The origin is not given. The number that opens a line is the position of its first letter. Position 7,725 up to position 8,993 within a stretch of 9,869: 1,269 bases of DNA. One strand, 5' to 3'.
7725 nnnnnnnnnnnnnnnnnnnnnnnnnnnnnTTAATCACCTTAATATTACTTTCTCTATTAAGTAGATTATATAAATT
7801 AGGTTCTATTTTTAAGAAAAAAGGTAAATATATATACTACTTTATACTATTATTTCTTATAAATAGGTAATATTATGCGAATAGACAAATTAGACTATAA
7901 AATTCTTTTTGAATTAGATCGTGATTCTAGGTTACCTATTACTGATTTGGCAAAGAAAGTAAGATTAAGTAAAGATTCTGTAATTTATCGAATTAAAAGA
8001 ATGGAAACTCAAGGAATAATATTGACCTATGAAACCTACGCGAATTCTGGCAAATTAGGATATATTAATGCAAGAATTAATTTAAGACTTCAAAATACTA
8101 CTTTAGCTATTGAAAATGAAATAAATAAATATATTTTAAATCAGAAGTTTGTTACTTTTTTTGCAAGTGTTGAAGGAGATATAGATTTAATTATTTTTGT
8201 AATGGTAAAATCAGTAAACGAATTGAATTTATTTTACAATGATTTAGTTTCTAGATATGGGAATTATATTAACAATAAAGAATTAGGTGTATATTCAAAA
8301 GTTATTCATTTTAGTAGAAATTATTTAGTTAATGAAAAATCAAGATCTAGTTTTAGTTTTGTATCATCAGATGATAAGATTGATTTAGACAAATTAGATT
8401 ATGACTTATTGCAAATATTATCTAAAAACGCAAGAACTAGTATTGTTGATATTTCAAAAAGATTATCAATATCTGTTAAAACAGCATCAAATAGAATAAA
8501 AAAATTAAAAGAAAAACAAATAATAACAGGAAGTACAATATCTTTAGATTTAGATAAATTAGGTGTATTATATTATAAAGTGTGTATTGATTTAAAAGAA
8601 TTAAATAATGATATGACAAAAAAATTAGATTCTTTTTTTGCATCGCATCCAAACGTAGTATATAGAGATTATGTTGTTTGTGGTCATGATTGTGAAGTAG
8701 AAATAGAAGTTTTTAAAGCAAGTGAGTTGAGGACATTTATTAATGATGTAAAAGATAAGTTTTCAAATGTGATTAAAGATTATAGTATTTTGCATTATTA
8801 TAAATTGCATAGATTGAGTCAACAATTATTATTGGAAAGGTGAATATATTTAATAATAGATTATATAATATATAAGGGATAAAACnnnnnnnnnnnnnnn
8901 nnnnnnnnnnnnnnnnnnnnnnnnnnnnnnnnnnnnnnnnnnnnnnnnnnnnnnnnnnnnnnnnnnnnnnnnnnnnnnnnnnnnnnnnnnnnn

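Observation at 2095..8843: Three tandem ~2.2-kb cassettes, each pairing a membrane-anchored LivK-type binding protein with its own divergent double-Lrp regulator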

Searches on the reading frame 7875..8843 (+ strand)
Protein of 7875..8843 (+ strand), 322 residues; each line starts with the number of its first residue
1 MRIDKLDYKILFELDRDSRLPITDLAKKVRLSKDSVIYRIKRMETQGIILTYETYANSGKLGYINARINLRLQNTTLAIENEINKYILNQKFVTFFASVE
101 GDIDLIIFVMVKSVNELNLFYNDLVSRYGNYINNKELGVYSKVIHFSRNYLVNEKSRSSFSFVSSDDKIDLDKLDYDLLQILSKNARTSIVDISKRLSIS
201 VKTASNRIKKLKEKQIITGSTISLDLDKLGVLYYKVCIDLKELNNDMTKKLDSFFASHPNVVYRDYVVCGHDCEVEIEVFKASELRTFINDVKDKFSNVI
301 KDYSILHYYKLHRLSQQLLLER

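Call 3: search_protein_families(library=pfam, proteins=[window:7875-8843:+], max_evalue=0.01)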
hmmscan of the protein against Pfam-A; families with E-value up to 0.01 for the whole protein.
window:7875-8843:+ (322 aa): 18 families
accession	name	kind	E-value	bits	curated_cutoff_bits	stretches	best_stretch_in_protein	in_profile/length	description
PF13412.12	HTH_24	-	1.4e-25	89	21.9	2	4-49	2-47/48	Winged helix-turn-helix DNA-binding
PF13404.12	HTH_AsnC-type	-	8.8e-24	83.5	27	2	3-44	1-42/42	AsnC-type helix-turn-helix domain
PF01047.28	MarR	-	5.3e-11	42.7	24.6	2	8-49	6-47/59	MarR family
PF12802.13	MarR_2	-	3.4e-09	37.2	27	2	170-217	2-50/61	MarR family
PF08279.18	HTH_11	-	1.8e-07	31.3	25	1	177-215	4-43/55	HTH domain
PF22451.2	NirdL-like_HTH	-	3.8e-06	26.8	27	1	23-49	20-46/47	Siroheme decarboxylase NirDL-like HTH domain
PF12840.13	HTH_20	-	4.5e-05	23.8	27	0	175-214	6-45/51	Helix-turn-helix domain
PF01037.27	AsnC_trans_reg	-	8.9e-05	22.8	25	1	82-126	13-57/73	Lrp/AsnC ligand binding domain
PF01022.26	HTH_5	-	0.00012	22.3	22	0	178-216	7-44/47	Bacterial regulatory protein, arsR family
PF13730.12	HTH_36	-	0.00014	22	25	0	189-217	27-55/55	Helix-turn-helix domain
PF09756.15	DDRGK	-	0.00033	20.8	27.8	0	172-219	98-145/188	DDRGK domain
PF05043.19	Mga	-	0.0004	21.4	21.1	0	173-213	16-56/87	Mga helix-turn-helix domain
PF25212.1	HVO_A0114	-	0.00069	19.8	27.6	0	171-218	20-67/84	HVO_A0114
PF13545.12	HTH_Crp_2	-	0.00072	19.9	27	0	192-229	27-67/70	Crp-like helix-turn-helix domain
PF13556.12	HTH_30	-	0.0025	18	27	0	188-213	13-38/59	PucR C-terminal helix-turn-helix domain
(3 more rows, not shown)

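Call 4: search_protein_families(library=ncbifam, proteins=[window:7875-8843:+], max_evalue=0.01)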
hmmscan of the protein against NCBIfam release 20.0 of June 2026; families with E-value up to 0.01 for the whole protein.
window:7875-8843:+ (322 aa): 17 families
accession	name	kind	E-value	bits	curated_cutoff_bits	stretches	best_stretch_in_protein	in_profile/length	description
NF008384.0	PRK11179.1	equivalog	5.3e-22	78.3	227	2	167-237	3-70/153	transcriptional regulator AsnC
NF040947.1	trans_reg_LysM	equivalog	7e-20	71.2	180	2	3-124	1-118/136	HTH-type transcriptional regulator LysM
NF008370.0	PRK11169.1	equivalog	8.4e-20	71.1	233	2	3-114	12-124/164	leucine-responsive transcriptional regulator Lrp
NF053758.1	ChrTpTrnRegChrS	equivalog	1.8e-19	70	250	2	2-123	11-130/158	chromate efflux transcriptional regulator ChrS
NF040820.1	trans_reg_LrpA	equivalog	2.5e-19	69.6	250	2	171-234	2-65/141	HTH-type transcriptional regulator LrpA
NF041396.1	TranRegLrp_Halo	equivalog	7.6e-17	61.6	190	2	172-232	4-64/149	HTH-type transcriptional regulator Lrp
NF041395.1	TranRegLrpA1_Halo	equivalog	2.9e-10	40.3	250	2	6-61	6-61/142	HTH-type transcriptional regulator LrpA1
TIGR01884.1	cas_HTH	subfamily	2.4e-07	30.4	60.2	1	167-218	133-187/202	CRISPR-associated CARF protein Csa3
NF053606.1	Sta1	subfamily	5e-06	26.5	80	1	170-253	17-99/100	Sta1 family transcriptional regulator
NF040708.3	Siroheme_Dcarb_AhbA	equivalog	6.8e-06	25.9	140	0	20-77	17-74/144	siroheme decarboxylase subunit alpha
NF033788.1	HTH_metalloreg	subfamily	7.2e-06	25.7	55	0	177-219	15-57/77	metalloregulator ArsR/SmtB family transcription factor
TIGR04176.1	MarR_EPS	equivalog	1.5e-05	25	88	0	172-234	3-65/105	MarR family EPS-associated transcriptional regulator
NF040939.2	trans_reg_lrs14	equivalog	3e-05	24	90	0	3-50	19-67/103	Lrs14 family HTH-type transcriptional regulator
NF040707.3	Siroheme_Dcarb_AhbB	equivalog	5.3e-05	23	125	0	20-64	14-58/146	siroheme decarboxylase subunit beta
TIGR02702.1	SufR_cyano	equivalog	0.00055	19.7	178.8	0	177-221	5-49/208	iron-sulfur cluster biosynthesis transcriptional regulator SufR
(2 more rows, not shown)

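Call 10: find_homologous_proteins(query=window:7875-8843:+)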
Query window:7875-8843:+ (322 aa): 52 proteins with E <= 0.001 among 2603 candidates.
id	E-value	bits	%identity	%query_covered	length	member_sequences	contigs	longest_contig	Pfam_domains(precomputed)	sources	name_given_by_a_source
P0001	1.2e-199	680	100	100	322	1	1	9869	PF22451.3,PF01047.29,PF13412.13,PF08279.19,PF13404.13,PF12802.14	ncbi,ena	-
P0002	1.9e-99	351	53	98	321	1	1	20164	PF01047.29,PF13412.13,PF13404.13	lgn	-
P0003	3.4e-96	340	50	98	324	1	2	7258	PF01047.29,PF13412.13,PF01037.29,PF13404.13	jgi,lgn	jgi:DNA-binding Lrp family transcriptional regulator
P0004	2.3e-93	331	50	98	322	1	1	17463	PF22451.3,PF01047.29,PF12840.14,PF13412.13,PF25212.3,PF01037.29,PF13404.13,PF12802.14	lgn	-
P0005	1.4e-88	315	46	98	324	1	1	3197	PF01047.29,PF12840.14,PF13412.13,PF08279.19,PF01022.27,PF01037.29,PF13404.13,PF12802.14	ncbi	-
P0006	1.1e-72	263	42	97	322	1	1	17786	PF22451.3,PF01047.29,PF13412.13,PF01037.29,PF13404.13,PF12802.14,PF01726.23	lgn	-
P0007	5.1e-71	258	39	97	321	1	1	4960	PF22451.3,PF01047.29,PF13412.13,PF01037.29,PF13404.13,PF12802.14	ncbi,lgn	-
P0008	2.9e-70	255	39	97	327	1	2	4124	PF22451.3,PF00126.34,PF08279.19,PF13730.13,PF01022.27,PF01037.29,PF04967.19,PF04182.19,PF13404.13,PF12802.14,PF01047.29,PF12840.14,PF13412.13,PF13545.13,PF13556.13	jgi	-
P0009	3.9e-69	251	38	97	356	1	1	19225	PF22451.3,PF01047.29,PF12840.14,PF13412.13,PF08279.19,PF13730.13,PF01037.29,PF13404.13,PF12802.14,PF13545.13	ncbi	-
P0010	1.1e-68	250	40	97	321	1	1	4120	PF22451.3,PF01047.29,PF13412.13,PF01037.29,PF13404.13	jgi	jgi:DNA-binding Lrp family transcriptional regulator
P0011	2.6e-68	249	40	97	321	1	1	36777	PF22451.3,PF01047.29,PF12840.14,PF13412.13,PF08279.19,PF13730.13,PF01037.29,PF13404.13,PF12802.14,PF13545.13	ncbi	ncbi:MAG: Lrp/AsnC family transcriptional regulator [archaeon]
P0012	5.3e-66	241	38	98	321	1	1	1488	PF22451.3,PF01047.29,PF13412.13,PF08279.19,PF13730.13,PF01022.27,PF01037.29,PF13404.13,PF12802.14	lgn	-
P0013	6.9e-66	241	39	97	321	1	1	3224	PF22451.3,PF01047.29,PF13412.13,PF13730.13,PF01022.27,PF01037.29,PF13404.13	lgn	-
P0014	8.5e-66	240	38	97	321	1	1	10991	PF22451.3,PF01047.29,PF12840.14,PF13412.13,PF08279.19,PF13730.13,PF01022.27,PF01037.29,PF13404.13,PF12802.14,PF13545.13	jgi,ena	jgi:DNA-binding Lrp family transcriptional regulator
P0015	3.6e-64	235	38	95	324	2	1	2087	PF22451.3,PF01047.29,PF12840.14,PF13412.13,PF08279.19,PF13730.13,PF01022.27,PF01037.29,PF13404.13,PF12802.14,PF13545.13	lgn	-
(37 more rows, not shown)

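Call 11: find_encoding_contigs(protein=P0002, flank=10000, max_places=2)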
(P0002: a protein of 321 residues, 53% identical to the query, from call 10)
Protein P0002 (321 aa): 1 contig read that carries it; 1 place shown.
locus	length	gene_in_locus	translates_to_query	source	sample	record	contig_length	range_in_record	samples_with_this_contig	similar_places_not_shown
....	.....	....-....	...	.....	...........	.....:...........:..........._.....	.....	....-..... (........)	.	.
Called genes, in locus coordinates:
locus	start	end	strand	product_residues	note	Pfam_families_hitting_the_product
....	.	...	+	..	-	?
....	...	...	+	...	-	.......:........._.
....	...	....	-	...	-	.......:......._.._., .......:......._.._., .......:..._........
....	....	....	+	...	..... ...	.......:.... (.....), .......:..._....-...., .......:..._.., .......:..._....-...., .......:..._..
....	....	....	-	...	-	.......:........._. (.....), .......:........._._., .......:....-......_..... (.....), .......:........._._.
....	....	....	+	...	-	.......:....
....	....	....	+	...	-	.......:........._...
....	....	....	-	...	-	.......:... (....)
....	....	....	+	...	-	-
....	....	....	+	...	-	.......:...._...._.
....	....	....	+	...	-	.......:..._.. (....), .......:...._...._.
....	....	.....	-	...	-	-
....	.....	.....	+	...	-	-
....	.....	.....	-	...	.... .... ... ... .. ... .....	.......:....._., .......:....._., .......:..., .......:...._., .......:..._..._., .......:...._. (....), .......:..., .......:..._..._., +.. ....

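Call 12: find_encoding_contigs(protein=P0004, flank=10000, max_places=2)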
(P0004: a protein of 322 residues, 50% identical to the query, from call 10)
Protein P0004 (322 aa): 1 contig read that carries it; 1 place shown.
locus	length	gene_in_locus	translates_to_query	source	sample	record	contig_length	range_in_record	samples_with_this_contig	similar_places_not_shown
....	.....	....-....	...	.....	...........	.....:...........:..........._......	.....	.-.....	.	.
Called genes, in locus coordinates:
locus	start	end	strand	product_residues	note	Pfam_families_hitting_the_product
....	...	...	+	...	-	-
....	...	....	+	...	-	-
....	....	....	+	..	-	-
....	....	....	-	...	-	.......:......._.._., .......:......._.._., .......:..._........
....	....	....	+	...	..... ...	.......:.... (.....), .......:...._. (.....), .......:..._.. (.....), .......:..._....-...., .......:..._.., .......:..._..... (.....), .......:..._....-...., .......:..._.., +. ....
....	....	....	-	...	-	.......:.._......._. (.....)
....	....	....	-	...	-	-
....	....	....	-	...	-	-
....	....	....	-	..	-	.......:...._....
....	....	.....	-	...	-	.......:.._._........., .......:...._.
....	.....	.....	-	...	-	-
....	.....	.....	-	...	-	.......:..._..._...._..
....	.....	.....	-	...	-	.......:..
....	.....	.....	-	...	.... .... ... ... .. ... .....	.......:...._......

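Call 13: find_encoding_contigs(protein=P0011, flank=10000, max_places=2)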
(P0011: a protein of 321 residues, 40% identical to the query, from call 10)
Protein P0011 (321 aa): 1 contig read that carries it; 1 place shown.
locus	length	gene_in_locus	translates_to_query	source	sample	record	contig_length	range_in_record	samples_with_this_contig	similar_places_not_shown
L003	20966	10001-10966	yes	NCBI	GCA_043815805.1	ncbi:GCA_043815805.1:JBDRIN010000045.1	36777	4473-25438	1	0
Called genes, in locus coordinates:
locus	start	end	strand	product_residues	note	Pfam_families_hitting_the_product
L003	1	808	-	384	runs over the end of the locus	PF00924:MS_channel_2nd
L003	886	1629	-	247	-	-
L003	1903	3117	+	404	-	-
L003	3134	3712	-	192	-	PF00702:Hydrolase, PF13419:HAD_2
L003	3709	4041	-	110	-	-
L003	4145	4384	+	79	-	-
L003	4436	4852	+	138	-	-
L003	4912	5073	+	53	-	PF03911:Sec61_beta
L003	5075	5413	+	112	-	PF01849:NAC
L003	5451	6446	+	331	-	PF00293:NUDIX, PF14815:NUDIX_4 (faint), PF00293:NUDIX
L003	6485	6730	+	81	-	-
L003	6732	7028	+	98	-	-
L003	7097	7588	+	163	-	-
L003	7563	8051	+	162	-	-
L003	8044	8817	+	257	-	PF00142:Fer4_NifH, PF01656:CbiA, PF02374:ArsA_ATPase (faint), PF06564:CBP_BcsQ (weak), PF09140:MipZ (weak), PF10609:ParA, PF13614:AAA_31, PF13500:AAA_26 (weak)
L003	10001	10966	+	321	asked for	PF01047:MarR (faint), PF08279:HTH_11 (faint), PF13404:HTH_AsnC-type, PF13412:HTH_24, PF22451:NirdL-like_HTH, PF13404:HTH_AsnC-type, PF13412:HTH_24, PF01037:AsnC_trans_reg (weak), +4 more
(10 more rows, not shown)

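Call 17: find_related_loci(query=A5, collection=genome_contigs, flank=6000)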
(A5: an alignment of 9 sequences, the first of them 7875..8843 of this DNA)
Query A5 (322 aa) in genome_contigs; peptide patterns used: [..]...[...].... (x = any residue, [..] = any of these).
88 stretches matched a pattern; 54 encode a relative of the query (tblastn E <= 1e-3); 54 distinct loci.
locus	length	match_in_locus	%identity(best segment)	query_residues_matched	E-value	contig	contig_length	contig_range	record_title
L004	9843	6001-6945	49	1-314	3e-102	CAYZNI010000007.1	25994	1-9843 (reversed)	MAG TPA_asm: Candidatus Woesearchaeota archaeon isolate SRP173033_co2_255 genome assembly, contig: NODE_644_length_25994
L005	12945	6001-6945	46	1-314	2e-101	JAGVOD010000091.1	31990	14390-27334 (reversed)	MAG: archaeon isolate DeMMO3_27 c_000000012667, whole genome shotgun sequence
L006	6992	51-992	41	1-313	1e-79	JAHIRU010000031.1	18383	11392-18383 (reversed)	MAG: Nanoarchaeota archaeon isolate MM_PC_MetaG.mb.142 MM_PC_MetaG.mb.142_k141_540692, whole genome shotgun sequence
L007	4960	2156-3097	39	1-313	1e-79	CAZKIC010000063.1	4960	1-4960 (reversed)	MAG TPA_asm: uncultured archaeon isolate binchicken_co64_77 genome assembly, contig: NODE_11142_length_4960_cov_10.10703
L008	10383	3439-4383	40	1-314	3e-78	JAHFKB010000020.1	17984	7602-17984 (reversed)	MAG: archaeon isolate nzgw40 NODE_4291_length_17985_cov_4.436744, whole genome shotgun sequence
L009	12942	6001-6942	38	2-314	9e-77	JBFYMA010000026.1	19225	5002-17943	MAG: Nanoarchaeota archaeon isolate PPR_0050 k121_5358800, whole genome shotgun sequence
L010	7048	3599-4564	40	3-314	4e-76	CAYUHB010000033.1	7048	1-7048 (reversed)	MAG TPA_asm: uncultured Methanosarcinales archaeon isolate binchicken_co119_486 genome assembly, contig: NODE_15793_leng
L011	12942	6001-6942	39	1-313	2e-75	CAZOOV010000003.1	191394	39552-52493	MAG TPA_asm: uncultured Methanosarcinales archaeon isolate binchicken_co141_553 genome assembly, contig: NODE_116_length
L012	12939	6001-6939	40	2-313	3e-75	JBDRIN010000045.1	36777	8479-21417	MAG: archaeon isolate MEGAHIT-group-1.588 k141_6337923, whole genome shotgun sequence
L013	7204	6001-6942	39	2-322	2e-74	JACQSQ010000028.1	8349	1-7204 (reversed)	MAG: Candidatus Woesearchaeota archaeon isolate NC_groundwater_1389_Ag_S-0.2um_39_97 S_p2_S4_coassembly_k141_1182817, wh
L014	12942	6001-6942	40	1-322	4e-74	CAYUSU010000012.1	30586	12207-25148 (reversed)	MAG TPA_asm: uncultured archaeon isolate binchicken_co81_500 genome assembly, contig: NODE_1744_length_30586_cov_6.51357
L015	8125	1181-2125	38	1-314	2e-73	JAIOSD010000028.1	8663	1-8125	MAG: archaeon isolate SMBSF35 bin_108_k127_954494, whole genome shotgun sequence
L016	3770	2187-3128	39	2-314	4e-73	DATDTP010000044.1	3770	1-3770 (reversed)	MAG TPA_asm: archaeon isolate SMAG_U8034 k141_247903, whole genome shotgun sequence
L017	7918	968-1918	37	1-313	5e-70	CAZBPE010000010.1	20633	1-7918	MAG TPA_asm: uncultured Methanosarcinales archaeon isolate SRP090828_co2_31 genome assembly, contig: NODE_879_length_206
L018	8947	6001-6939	40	2-313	4e-77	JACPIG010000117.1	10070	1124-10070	MAG: Candidatus Woesearchaeota archaeon isolate NC_groundwater_434_Ag_B-0.1um_47_10 GD18-4_B1_scaffold_1634727, whole ge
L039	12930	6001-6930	33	2-311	8e-46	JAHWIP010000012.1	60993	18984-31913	MAG: Candidatus Woesearchaeota archaeon isolate YT2_088 k127_7140416, whole genome shotgun sequence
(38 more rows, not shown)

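Call 20: list_cluster_members(proteins=[window:7875-8843:+, window:6623-7753:-, window:8886-9752:+, window:459-1325:+])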
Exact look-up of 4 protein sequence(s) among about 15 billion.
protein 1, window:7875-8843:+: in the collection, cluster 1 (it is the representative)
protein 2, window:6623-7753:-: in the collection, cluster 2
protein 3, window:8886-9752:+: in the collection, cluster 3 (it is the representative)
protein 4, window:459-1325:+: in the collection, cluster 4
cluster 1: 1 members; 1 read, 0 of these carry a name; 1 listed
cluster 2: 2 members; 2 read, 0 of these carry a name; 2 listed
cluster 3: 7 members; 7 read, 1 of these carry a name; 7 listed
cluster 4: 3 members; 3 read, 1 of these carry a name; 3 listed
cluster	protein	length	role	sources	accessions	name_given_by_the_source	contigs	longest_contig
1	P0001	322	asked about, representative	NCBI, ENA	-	-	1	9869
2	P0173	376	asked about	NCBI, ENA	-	-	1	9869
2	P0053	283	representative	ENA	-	-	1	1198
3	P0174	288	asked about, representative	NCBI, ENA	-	-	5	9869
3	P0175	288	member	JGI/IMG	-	branched-chain amino acid transport system permease protein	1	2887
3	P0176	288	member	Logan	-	-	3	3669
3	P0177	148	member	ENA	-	-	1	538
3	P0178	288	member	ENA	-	-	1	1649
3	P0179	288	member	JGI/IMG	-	-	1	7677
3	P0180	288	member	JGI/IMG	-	-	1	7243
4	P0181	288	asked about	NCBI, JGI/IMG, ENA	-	-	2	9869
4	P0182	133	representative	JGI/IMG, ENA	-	-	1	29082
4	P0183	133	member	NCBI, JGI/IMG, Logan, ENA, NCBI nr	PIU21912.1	MAG: hypothetical protein COT14_03990 [Candidatus Diapherotrites archaeon ...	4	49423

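Call 21: find_encoding_contigs(protein=P0179, flank=10000, max_places=3)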
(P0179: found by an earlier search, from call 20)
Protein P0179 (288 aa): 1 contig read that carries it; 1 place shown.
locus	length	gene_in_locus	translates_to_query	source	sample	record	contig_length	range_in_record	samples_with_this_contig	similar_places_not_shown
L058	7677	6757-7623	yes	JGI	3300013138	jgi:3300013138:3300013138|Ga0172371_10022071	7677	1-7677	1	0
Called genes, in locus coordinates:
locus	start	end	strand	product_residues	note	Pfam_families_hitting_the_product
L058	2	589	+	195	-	?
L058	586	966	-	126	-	PF25787:HTH_SB (weak)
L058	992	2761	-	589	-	PF04675:DNA_ligase_A_N, PF01068:DNA_ligase_A_M, PF04679:DNA_ligase_A_C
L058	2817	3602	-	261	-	PF22199:FKBP26_IF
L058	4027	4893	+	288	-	PF02653:BPD_transp_2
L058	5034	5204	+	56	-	-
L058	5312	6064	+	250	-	-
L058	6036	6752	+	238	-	PF08843:AbiEii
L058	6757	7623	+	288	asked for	PF02653:BPD_transp_2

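Call 22: find_encoding_contigs(protein=P0180, flank=10000, max_places=3)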
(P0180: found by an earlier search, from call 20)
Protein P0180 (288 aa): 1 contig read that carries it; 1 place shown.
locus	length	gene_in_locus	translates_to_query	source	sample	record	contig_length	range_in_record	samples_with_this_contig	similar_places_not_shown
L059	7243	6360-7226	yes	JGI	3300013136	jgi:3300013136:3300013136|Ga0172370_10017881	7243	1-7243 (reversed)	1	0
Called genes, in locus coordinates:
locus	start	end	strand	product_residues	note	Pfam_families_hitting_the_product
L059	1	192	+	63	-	?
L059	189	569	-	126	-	PF25787:HTH_SB (weak)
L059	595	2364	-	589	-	PF04675:DNA_ligase_A_N, PF01068:DNA_ligase_A_M, PF04679:DNA_ligase_A_C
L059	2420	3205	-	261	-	PF22199:FKBP26_IF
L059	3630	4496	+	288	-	PF02653:BPD_transp_2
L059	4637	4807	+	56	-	-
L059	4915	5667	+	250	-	-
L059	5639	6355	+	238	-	PF08843:AbiEii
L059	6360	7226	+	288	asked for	PF02653:BPD_transp_2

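Call 28: find_encoding_contigs(protein=P0183, flank=10000, max_places=4)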
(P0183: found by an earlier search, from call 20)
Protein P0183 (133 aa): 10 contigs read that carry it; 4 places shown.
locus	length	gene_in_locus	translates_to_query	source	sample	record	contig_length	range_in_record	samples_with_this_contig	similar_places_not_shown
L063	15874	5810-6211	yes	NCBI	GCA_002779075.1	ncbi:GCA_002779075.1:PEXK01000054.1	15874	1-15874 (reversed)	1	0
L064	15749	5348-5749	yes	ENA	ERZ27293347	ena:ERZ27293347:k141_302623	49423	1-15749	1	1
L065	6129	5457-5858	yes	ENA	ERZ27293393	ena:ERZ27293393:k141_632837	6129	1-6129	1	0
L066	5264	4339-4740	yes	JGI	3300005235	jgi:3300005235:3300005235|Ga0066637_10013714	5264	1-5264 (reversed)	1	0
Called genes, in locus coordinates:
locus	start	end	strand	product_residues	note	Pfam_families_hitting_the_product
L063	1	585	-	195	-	?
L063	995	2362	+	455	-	PF01637:ATPase_2, PF13173:AAA_14, PF13401:AAA_22 (faint), PF01022:HTH_5 (weak), PF03008:DUF234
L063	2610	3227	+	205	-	-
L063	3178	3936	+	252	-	PF08843:AbiEii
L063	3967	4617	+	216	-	PF09414:RNA_ligase (weak)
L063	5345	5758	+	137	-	PF02653:BPD_transp_2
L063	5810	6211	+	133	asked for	PF02653:BPD_transp_2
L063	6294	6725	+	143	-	-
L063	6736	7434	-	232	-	PF06745:ATPase, PF13481:AAA_25 (weak)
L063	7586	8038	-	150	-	-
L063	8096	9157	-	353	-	PF00482:T2SSF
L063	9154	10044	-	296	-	PF00482:T2SSF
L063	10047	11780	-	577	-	PF00437:T2SSE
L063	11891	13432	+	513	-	-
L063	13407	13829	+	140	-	-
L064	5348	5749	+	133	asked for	PF02653:BPD_transp_2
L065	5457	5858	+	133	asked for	PF02653:BPD_transp_2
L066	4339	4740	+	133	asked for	PF02653:BPD_transp_2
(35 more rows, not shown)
